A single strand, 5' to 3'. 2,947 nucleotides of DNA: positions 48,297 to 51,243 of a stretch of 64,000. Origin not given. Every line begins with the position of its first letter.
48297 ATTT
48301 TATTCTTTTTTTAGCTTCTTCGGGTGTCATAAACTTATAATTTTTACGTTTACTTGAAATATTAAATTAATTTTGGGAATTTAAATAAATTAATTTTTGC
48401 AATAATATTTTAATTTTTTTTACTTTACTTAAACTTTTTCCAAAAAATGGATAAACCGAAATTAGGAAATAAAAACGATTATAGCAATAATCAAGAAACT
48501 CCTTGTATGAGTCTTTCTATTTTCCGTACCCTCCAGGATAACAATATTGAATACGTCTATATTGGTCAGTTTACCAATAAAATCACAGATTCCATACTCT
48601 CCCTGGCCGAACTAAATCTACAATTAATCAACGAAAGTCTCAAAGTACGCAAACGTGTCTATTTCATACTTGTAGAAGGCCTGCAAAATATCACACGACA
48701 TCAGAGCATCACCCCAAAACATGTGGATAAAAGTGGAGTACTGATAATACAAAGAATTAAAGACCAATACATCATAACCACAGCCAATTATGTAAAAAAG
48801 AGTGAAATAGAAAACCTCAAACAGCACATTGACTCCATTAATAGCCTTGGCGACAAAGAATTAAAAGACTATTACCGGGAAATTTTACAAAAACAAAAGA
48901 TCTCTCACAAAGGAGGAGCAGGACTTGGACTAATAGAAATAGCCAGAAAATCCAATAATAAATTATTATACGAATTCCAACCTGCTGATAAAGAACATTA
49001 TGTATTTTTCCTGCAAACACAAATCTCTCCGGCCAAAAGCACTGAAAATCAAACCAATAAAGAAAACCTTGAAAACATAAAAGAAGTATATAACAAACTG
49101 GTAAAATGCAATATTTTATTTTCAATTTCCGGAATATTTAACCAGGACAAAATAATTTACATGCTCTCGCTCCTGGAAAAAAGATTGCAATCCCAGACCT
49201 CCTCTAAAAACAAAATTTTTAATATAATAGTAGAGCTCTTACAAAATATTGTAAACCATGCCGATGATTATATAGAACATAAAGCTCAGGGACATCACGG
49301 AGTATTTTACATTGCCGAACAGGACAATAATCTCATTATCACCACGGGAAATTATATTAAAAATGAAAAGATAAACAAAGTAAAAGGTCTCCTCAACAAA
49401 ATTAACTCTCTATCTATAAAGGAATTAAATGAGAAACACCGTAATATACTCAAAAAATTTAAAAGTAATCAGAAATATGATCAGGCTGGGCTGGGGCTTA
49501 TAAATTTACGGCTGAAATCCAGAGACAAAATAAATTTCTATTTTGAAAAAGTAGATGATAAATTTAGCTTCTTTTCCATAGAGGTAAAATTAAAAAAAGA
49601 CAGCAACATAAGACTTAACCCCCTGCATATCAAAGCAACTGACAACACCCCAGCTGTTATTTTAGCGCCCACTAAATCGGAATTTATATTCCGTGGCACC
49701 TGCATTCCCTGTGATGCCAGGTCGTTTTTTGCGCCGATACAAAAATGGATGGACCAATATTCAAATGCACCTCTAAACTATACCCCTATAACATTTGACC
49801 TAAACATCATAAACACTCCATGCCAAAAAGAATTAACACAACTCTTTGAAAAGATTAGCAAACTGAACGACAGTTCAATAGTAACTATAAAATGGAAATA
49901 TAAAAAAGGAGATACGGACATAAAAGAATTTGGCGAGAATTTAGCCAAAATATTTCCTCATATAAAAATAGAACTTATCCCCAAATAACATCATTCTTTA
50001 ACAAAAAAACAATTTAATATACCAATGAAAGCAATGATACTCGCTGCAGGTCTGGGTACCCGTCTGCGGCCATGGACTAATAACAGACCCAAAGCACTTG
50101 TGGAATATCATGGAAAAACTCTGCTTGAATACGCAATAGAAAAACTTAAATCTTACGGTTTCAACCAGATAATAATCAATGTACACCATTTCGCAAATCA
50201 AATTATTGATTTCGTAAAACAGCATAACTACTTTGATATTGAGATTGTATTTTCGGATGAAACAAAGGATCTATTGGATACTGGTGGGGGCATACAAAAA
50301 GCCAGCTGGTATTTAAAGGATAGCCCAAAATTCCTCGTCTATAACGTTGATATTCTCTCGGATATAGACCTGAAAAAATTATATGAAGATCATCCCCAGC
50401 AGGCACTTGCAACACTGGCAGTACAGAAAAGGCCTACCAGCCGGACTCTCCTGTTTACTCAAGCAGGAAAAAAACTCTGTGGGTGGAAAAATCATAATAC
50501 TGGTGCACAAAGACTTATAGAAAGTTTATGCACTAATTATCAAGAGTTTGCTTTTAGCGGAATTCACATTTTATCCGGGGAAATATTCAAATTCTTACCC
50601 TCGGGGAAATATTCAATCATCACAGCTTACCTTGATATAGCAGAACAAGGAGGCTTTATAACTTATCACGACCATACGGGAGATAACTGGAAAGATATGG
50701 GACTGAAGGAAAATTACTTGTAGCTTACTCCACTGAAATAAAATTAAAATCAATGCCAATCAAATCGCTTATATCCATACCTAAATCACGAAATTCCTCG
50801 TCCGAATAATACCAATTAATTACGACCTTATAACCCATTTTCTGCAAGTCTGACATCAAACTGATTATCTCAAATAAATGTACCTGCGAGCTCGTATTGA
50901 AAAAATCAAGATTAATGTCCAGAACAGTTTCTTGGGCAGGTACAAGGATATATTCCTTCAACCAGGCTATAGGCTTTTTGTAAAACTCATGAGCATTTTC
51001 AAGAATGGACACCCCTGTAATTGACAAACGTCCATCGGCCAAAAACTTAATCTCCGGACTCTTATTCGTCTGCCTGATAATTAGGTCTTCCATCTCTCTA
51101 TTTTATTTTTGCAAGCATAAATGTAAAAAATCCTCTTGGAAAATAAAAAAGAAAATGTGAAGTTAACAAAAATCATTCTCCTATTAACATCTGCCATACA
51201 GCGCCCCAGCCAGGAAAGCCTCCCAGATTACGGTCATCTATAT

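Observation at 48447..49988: Kinase-kinase-substrate fusion: two SiaB-like GHKL modules and a SiaC-like DUF1987 domain in one polypeptide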

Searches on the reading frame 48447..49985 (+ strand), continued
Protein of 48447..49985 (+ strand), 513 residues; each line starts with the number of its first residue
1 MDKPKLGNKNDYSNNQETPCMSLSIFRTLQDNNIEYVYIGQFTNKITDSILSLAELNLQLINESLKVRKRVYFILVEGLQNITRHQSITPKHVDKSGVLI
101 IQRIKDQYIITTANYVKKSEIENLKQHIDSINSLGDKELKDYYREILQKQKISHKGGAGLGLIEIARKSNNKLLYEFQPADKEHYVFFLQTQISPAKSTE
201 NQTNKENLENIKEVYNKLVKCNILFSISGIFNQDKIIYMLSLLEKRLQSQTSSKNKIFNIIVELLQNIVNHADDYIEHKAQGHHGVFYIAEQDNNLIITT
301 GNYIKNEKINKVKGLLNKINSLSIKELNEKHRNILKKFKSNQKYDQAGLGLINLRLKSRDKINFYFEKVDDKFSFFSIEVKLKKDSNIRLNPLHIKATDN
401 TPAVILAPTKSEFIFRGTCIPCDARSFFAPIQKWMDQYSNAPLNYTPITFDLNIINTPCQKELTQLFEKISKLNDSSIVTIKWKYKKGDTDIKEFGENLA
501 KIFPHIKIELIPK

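Call 63: find_encoding_contigs(protein=P0004, flank=6000, max_places=1)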
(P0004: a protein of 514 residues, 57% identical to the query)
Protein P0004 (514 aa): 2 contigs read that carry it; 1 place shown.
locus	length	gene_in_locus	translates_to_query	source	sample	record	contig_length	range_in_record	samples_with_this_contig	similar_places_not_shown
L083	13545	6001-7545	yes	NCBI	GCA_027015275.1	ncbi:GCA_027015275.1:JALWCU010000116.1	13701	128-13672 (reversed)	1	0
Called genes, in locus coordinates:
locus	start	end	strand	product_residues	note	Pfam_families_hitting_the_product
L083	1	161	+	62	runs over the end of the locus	?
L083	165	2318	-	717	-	PF19313:DUF5916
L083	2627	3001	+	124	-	PF01245:Ribosomal_L19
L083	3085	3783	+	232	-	PF12895:ANAPC3 (faint), PF21545:T7SS_EccA1_N, PF13432:TPR_16 (faint), PF00515:TPR_1 (faint), PF13174:TPR_6 (faint), PF13176:TPR_7 (faint), PF13424:TPR_12, PF07719:TPR_2 (weak), +2 more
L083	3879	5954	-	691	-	PF22745:Nlig-Ia, PF01653:DNA_ligase_aden, PF03120:OB_DNA_ligase, PF03119:DNA_ligase_ZBD, PF14520:HHH_5 (faint), PF12826:HHH_2, PF00533:BRCT, PF12738:PTCB-BRCT (weak)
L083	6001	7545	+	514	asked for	PF19788:DUF6272, PF09345:SiaC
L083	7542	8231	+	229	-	PF00483:NTP_transferase, PF12804:NTP_transf_3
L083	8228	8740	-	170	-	PF09345:SiaC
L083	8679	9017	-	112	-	-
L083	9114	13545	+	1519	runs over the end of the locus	?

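Call 64: find_encoding_contigs(protein=P0007, flank=6000, max_places=1)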
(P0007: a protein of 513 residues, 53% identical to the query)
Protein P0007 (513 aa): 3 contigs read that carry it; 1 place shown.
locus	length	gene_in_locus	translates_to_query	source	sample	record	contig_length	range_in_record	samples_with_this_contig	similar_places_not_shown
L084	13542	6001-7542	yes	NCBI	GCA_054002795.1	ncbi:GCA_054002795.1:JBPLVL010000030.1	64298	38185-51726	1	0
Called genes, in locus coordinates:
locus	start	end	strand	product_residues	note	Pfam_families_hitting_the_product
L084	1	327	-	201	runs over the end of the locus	PF01694:Rhomboid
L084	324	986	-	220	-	PF01596:Methyltransf_3 (weak), PF13578:Methyltransf_24 (weak)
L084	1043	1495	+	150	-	-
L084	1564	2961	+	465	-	PF00206:Lyase_1, PF10415:FumaraseC_C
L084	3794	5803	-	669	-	PF22745:Nlig-Ia, PF01653:DNA_ligase_aden, PF03120:OB_DNA_ligase, PF03119:DNA_ligase_ZBD, PF12826:HHH_2, PF14520:HHH_5 (weak), PF00533:BRCT, PF12738:PTCB-BRCT (weak), +1 more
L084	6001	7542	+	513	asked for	PF19788:DUF6272, PF09345:SiaC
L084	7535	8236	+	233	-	PF00483:NTP_transferase, PF12804:NTP_transf_3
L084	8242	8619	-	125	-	PF09345:SiaC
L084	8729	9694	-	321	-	PF03537:Glyco_hydro_114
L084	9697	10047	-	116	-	-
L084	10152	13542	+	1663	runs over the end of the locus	PF00629:MAM, PF13573:SprB, PF13573:SprB, PF00801:PKD (weak), PF18911:PKD_4, PF00801:PKD (weak), PF18911:PKD_4, PF13585:CHU_C, +2 more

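Call 65: find_encoding_contigs(protein=P0010, flank=6000, max_places=1)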
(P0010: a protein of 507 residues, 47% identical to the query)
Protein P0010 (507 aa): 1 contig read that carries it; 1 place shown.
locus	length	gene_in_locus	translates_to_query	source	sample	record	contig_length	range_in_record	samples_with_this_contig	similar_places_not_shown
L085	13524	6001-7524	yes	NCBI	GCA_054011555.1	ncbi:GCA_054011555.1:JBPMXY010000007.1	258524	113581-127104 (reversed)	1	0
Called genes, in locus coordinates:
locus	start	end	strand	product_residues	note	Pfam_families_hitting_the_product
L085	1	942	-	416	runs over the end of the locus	PF02547:Queuosine_synth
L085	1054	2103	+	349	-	PF09640:DUF2027, PF01713:Smr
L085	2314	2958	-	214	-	PF01209:Ubie_methyltran, PF01728:FtsJ, PF03602:Cons_hypoth95 (weak), PF13489:Methyltransf_23, PF13847:Methyltransf_31, PF08241:Methyltransf_11, PF08242:Methyltransf_12, PF13649:Methyltransf_25, +1 more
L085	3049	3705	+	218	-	PF00923:TAL_FSA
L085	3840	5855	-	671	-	PF22745:Nlig-Ia, PF01653:DNA_ligase_aden, PF03120:OB_DNA_ligase, PF03119:DNA_ligase_ZBD, PF12826:HHH_2, PF14520:HHH_5, PF00633:HHH (weak), PF00533:BRCT, +1 more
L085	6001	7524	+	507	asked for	PF19788:DUF6272, PF09345:SiaC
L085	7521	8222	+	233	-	PF00483:NTP_transferase, PF12804:NTP_transf_3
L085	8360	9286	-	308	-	PF04055:Radical_SAM, PF16199:Radical_SAM_C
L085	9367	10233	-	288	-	PF08450:SGL (weak)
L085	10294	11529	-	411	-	PF00675:Peptidase_M16, PF05193:Peptidase_M16_C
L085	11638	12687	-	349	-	-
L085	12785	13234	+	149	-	PF14126:DUF4293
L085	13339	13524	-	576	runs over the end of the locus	PF03577:Peptidase_C69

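Call 68: find_encoding_contigs(protein=P0006, flank=5000, max_places=1)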
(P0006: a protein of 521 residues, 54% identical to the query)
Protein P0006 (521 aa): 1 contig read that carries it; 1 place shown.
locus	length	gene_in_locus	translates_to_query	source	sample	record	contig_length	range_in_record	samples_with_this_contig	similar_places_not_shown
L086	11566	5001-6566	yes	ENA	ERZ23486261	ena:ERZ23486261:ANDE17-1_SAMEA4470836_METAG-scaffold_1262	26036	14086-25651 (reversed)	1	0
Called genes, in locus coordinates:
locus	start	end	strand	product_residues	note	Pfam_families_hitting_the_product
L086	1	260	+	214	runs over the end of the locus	?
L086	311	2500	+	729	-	PF07715:Plug, PF00593:TonB_dep_Rec_b-barrel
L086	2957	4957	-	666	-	PF22745:Nlig-Ia, PF01653:DNA_ligase_aden, PF03120:OB_DNA_ligase, PF03119:DNA_ligase_ZBD, PF12826:HHH_2, PF14520:HHH_5 (weak), PF00533:BRCT, PF12738:PTCB-BRCT (weak)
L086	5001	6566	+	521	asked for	PF19788:DUF6272, PF09345:SiaC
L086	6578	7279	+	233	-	PF00483:NTP_transferase, PF12804:NTP_transf_3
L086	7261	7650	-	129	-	PF09345:SiaC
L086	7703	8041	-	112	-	-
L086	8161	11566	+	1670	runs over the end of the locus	PF00629:MAM, PF13573:SprB (weak), PF14870:PSII_BNR (faint), PF13573:SprB, PF00801:PKD (weak), PF18911:PKD_4, PF13585:CHU_C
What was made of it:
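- The locus with P0010 (site E) has no adjacent free SiaC, while P0006 (site E) has one, so the two features do not correlate (calls 65, 68).
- Tried and rejected: A link between loss of T457 and absence of the neighbouring free SiaC: suggested by L085 (P0010, site E, no free SiaC) but contradicted by L086 (P0006, site E, free SiaC present) (calls 65, 68).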

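Call 69: find_encoding_contigs(protein=P0011, flank=5000, max_places=1)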
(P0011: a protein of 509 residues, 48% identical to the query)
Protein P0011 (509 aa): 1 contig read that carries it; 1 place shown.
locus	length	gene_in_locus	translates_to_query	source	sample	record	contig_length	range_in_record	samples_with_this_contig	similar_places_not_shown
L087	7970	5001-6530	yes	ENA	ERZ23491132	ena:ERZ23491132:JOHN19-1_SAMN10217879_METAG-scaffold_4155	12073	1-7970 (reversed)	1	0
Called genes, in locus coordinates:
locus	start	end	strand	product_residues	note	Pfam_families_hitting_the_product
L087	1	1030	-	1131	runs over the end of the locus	PF07705:CARDB (weak), PF00431:CUB (faint), PF13620:CarboxypepD_reg (faint), PF18962:Por_Secre_tail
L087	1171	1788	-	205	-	PF01209:Ubie_methyltran, PF13489:Methyltransf_23, PF01728:FtsJ, PF07021:MetW (weak), PF13847:Methyltransf_31, PF08241:Methyltransf_11, PF08242:Methyltransf_12, PF13649:Methyltransf_25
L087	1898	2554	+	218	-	PF00923:TAL_FSA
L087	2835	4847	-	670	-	PF22745:Nlig-Ia, PF01653:DNA_ligase_aden, PF03120:OB_DNA_ligase, PF03119:DNA_ligase_ZBD, PF12826:HHH_2, PF14520:HHH_5, PF00533:BRCT, PF12738:PTCB-BRCT (weak), +3 more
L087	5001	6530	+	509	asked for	PF19788:DUF6272, PF09345:SiaC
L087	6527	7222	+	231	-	PF00483:NTP_transferase, PF12804:NTP_transf_3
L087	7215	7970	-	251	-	?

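Call 70: find_encoding_contigs(protein=P0005, flank=5000, max_places=1)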
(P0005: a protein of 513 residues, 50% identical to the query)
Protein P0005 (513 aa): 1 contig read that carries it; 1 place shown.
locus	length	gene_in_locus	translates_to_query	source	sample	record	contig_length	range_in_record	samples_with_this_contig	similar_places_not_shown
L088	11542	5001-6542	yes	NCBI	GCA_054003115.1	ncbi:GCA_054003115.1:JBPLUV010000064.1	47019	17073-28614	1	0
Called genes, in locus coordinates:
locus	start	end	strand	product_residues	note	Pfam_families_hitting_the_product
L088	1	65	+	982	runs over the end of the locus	PF00933:Glyco_hydro_3, PF01915:Glyco_hydro_3_C (weak), PF00144:Beta-lactamase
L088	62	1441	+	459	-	PF28492:Beta_helix_4 (weak)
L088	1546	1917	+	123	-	PF01245:Ribosomal_L19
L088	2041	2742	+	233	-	PF21545:T7SS_EccA1_N (weak), PF07719:TPR_2 (faint), PF13428:TPR_14 (faint), PF00515:TPR_1 (faint), PF13174:TPR_6 (faint), PF13424:TPR_12 (weak), PF13181:TPR_8 (weak), PF13432:TPR_16 (weak), +1 more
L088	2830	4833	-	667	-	PF22745:Nlig-Ia, PF01653:DNA_ligase_aden, PF03120:OB_DNA_ligase, PF03119:DNA_ligase_ZBD, PF12826:HHH_2, PF14520:HHH_5, PF00533:BRCT, PF12738:PTCB-BRCT (weak), +1 more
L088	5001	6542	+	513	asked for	PF19788:DUF6272, PF09345:SiaC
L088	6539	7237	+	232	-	PF00483:NTP_transferase, PF12804:NTP_transf_3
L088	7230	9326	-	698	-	PF17191:RecG_wedge, PF01336:tRNA_anti-codon, PF00270:DEAD, PF04851:ResIII, PF00271:Helicase_C, PF19833:RecG_dom3_C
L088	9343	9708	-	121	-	PF09345:SiaC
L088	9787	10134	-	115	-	-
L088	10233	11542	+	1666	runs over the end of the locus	PF00629:MAM, PF13573:SprB (weak), PF14870:PSII_BNR (faint), PF13573:SprB (weak), PF18911:PKD_4, PF00801:PKD (weak), PF18911:PKD_4, PF13585:CHU_C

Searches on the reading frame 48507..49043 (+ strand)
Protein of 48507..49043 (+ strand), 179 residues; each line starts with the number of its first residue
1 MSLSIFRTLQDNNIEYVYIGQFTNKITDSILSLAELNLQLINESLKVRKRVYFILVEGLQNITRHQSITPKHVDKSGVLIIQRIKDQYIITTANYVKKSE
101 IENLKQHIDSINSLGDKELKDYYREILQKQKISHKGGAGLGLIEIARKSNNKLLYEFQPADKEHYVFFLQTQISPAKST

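Call 51: search_solved_structures(query=window:48507-49043:+, max_evalue=10, show_alignments=1)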
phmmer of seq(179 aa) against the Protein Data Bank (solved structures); distinct sequences matched with E-value up to 10: 5.
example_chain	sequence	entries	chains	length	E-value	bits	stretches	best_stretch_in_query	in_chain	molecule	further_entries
6kko_A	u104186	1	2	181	2.4e-09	40.4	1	50-158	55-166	Putative serine phosphatase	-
5wt1_A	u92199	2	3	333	0.095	15.7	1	23-108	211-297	tRNA (guanine(37)-N1)-methyltransferase Trm5a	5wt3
5hji_A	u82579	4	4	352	0.11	15.5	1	23-108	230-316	tRNA (guanine(37)-N1)-methyltransferase Trm5a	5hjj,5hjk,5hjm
3n4x_A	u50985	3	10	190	0.18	14.8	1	63-122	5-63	Monopolin complex subunit CSM1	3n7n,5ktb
9rce_A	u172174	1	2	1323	1.2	12.1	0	108-140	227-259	Baseplate protein J-like domain-containing protein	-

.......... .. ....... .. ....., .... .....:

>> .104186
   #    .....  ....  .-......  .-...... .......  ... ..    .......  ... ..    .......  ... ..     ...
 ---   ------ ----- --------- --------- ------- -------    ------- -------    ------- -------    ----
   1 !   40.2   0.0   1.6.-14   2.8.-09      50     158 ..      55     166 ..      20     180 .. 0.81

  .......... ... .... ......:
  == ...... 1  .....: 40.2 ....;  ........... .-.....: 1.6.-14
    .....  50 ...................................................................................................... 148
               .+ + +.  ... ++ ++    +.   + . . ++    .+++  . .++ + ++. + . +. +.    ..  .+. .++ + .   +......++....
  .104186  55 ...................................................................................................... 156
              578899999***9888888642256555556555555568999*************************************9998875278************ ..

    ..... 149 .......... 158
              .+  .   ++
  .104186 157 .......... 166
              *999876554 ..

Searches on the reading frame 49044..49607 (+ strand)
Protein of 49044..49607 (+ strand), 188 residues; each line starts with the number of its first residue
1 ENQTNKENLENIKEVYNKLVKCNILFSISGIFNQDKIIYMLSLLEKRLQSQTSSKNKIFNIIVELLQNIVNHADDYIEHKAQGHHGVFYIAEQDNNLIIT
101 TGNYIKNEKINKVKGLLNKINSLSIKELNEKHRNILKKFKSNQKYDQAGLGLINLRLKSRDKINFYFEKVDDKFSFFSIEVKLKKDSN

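Call 50: search_solved_structures(query=window:49044-49607:+, max_evalue=10, show_alignments=1)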
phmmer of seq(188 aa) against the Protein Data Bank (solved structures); distinct sequences matched with E-value up to 10: 3.
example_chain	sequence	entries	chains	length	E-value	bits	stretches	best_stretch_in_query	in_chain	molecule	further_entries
6kko_A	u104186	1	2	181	4e-06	30.2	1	48-180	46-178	Putative serine phosphatase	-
7pua_IA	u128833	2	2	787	1.3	12.2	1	51-101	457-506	Translation initiation factor IF-2, putative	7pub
3frk_A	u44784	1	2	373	4.4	10.5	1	112-174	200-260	QdtB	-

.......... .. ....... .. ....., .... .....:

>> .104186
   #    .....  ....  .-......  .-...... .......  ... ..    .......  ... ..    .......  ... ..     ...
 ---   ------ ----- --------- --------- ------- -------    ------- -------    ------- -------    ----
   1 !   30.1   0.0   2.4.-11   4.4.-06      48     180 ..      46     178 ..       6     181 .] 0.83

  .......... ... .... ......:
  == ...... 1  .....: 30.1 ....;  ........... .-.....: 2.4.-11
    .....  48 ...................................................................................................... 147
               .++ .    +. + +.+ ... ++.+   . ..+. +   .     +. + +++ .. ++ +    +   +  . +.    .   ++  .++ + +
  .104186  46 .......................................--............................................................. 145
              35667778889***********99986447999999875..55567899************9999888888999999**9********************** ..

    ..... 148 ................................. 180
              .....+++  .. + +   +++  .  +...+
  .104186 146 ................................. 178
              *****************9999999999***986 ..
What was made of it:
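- Checked: Each half alone hits the SiaB chain 6kko_A, at E 2.4e-9 and 4e-6 (calls 50, 51).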

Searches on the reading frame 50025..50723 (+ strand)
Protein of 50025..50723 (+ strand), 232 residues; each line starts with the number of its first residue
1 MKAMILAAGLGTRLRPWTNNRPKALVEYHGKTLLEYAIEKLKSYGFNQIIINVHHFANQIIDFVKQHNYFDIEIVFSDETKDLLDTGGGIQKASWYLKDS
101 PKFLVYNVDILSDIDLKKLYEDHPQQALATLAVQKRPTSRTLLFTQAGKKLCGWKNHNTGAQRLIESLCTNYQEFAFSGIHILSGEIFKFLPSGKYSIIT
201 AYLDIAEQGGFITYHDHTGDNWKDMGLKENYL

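Call 3: search_protein_families(library=pfam, proteins=[window:50025-50723:+], max_evalue=0.1)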
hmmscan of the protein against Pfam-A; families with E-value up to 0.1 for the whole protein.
window:50025-50723:+ (232 aa): 4 families
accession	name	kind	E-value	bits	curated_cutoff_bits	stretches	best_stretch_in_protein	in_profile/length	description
PF00483.29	NTP_transferase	-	6.1e-20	72.3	21.2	1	2-231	1-235/245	Nucleotidyl transferase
PF12804.13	NTP_transf_3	-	4.5e-14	53.4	27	1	3-165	1-154/160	MobA-like NTP transferase domain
PF01128.25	IspD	-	0.00021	21.6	27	1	2-59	2-57/221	2-C-methyl-D-erythritol 4-phosphate cytidylyltransferase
PF16998.10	17kDa_Anti_2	-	0.067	13.5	26.6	0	139-174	41-76/116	17 kDa outer membrane surface antigen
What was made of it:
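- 50025..50723 (+): MurU-like sugar-1-phosphate nucleotidyltransferase, 36 bp downstream on the same strand. Probable operon partner and candidate output. PF00483 (call 3).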

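Call 46: search_protein_families(library=ncbifam, proteins=[window:50025-50720:+], max_evalue=0.001)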
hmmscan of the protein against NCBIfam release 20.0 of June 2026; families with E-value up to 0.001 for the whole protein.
window:50025-50720:+ (232 aa): 35 families (the best 25 are shown)
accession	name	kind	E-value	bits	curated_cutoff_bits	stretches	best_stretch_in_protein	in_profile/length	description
NF045761.1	NAMPUrTaseMurU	equivalog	2e-38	132.5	250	1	1-229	1-218/226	N-acetylmuramate alpha-1-phosphate uridylyltransferase MurU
NF045697.1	MurNAcPUrMurU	equivalog_domain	2.6e-32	112.1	370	1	4-212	1-204/229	N-acetylmuramate alpha-1-phosphate uridylyltransferase MurU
TIGR03992.1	Arch_glmU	subfamily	4e-22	78.6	292.1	1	1-197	1-182/393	bifunctional sugar-1-phosphate nucleotidylyltransferase/acetyltransferase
NF049965.1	GlMnHpPGnyltfHddC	equivalog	1.1e-19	70.9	300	1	1-129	1-125/221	D-glycero-D-manno-heptose 1-phosphate guanosyltransferase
TIGR01208.1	rmlA_long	equivalog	4.6e-19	68.5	320.25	1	2-231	1-227/353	glucose-1-phosphate thymidylyltransferase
NF052502.1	man1P_GTase_Rv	exception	3.1e-18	65.8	440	1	2-135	2-134/352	mannose-1-phosphate guanylyltransferase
NF041313.1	UDPGP_AglF_Halo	equivalog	5.2e-18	65.3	400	1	1-135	1-132/234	UTP--glucose-1-phosphate uridylyltransferase AglF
NF041173.1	Sug_nt_acttase_Thmprot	equivalog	3.6e-14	52.5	600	1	1-193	1-178/405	bifunctional sugar-1-phosphate nucleotidylyltransferase/acetyltransferase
TIGR02623.1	G1P_cyt_trans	equivalog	1.3e-12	47.8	300.25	1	1-71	1-71/255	glucose-1-phosphate cytidylyltransferase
TIGR01173.1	glmU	equivalog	1.4e-12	47.3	366.85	1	1-135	1-129/452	bifunctional UDP-N-acetylglucosamine diphosphorylase/glucosamine-1-phosphate N-acetyltransferase GlmU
NF041135.1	IPPtranDIPPsyn_Thcocales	equivalog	4.8e-10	39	580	1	1-78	1-74/419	bifunctional L-myo-inositol-1-phosphate cytidylyltransferase/CDP-L-myo-inositol myo-inositolphosphotransferase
NF010939.0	PRK14359.1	equivalog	2.6e-09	36.2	592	1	3-136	5-131/430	bifunctional UDP-N-acetylglucosamine diphosphorylase/glucosamine-1-phosphate N-acetyltransferase GlmU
TIGR01099.1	galU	equivalog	4.6e-09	36.2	326.8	1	1-78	2-77/261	UTP--glucose-1-phosphate uridylyltransferase GalU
NF010932.0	PRK14352.1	equivalog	1.9e-08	33.4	611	1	3-129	9-132/488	bifunctional UDP-N-acetylglucosamine diphosphorylase/glucosamine-1-phosphate N-acetyltransferase GlmU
NF006986.0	PRK09451.1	equivalog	1.1e-07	31.1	725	1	2-139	7-138/456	bifunctional UDP-N-acetylglucosamine diphosphorylase/glucosamine-1-phosphate N-acetyltransferase GlmU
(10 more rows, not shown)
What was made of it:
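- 50025..50723 (+): NCBIfam MurU at 132.5 bits, below the 250 cutoff (call 46).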

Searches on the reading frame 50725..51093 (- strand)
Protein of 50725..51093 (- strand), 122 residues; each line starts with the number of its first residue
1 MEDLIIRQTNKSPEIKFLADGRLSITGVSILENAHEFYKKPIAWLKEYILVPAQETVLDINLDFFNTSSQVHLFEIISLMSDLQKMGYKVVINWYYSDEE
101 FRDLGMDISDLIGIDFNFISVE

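Call 3: search_protein_families(library=pfam, proteins=[window:50725-51093:-], max_evalue=0.1)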
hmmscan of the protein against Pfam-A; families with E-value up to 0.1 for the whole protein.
window:50725-51093:- (122 aa): 1 family
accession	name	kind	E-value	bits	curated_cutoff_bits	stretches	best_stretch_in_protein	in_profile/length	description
PF09345.15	SiaC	-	2.7e-27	95.3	24.5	1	6-120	1-119/120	SiaC family regulatory phosphoprotein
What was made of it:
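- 50725..51093 (-): Free-standing SiaC paralogue (122 aa) with an NTSS phospho-site motif. It is convergent with the fusion operon. PF09345 E 2.7e-27 (call 3).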

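Call 4: search_protein_families(library=ncbifam, proteins=[window:50725-51093:-], max_evalue=0.1)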
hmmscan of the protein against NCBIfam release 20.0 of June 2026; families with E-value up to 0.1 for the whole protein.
window:50725-51093:- (122 aa): 2 families
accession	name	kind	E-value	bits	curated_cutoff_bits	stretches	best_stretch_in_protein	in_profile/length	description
NF038265.1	phos_prot_SiaC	equivalog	1.9e-16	60.2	150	1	3-102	2-102/122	biofilm regulation phosphoprotein SiaC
TIGR01496.1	DHPS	equivalog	0.057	13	162.6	1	29-92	142-202/258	dihydropteroate synthase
